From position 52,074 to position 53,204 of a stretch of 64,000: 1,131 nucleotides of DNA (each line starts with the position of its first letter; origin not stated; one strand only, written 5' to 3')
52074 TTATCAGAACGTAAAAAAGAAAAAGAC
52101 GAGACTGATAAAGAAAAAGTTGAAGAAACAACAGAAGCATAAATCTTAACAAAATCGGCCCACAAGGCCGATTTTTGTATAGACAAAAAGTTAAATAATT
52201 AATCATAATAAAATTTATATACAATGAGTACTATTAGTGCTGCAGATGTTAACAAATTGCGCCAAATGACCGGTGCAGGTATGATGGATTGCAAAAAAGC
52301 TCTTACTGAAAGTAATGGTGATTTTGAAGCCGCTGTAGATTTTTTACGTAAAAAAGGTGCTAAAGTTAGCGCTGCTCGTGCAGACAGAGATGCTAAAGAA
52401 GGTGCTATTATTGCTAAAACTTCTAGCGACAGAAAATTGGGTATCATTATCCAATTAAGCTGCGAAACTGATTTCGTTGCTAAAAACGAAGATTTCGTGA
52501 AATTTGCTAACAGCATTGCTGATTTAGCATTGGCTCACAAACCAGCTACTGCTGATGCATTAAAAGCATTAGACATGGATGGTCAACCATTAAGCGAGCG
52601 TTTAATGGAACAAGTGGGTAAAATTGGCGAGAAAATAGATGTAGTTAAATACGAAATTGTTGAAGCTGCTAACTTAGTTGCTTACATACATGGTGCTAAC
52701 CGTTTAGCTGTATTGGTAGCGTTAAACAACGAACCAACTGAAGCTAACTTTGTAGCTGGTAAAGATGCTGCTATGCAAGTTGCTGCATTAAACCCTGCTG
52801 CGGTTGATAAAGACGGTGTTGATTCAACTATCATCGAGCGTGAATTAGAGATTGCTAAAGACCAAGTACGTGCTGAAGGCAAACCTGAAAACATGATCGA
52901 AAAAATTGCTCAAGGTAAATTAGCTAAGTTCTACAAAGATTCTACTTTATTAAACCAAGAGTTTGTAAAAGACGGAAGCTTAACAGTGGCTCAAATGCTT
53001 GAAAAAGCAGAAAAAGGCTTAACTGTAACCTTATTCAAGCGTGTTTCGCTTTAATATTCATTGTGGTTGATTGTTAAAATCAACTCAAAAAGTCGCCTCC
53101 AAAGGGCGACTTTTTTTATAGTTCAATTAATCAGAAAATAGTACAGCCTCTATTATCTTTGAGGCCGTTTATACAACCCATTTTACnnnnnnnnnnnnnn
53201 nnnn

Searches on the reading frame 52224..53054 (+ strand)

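Call 60: search_protein_families(library=pfam, proteins=[window:52224-53054:+], max_evalue=0.0001)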
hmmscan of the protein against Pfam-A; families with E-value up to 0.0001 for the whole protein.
window:52224-53054:+ (276 aa): 2 families
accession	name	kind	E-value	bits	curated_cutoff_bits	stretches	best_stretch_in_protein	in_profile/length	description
PF00889.24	EF_TS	-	3.7e-62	210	27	1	73-274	1-200/204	Elongation factor TS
PF22566.2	UBA_8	-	4.5e-05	23.5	26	1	11-43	9-41/46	UBA-like domain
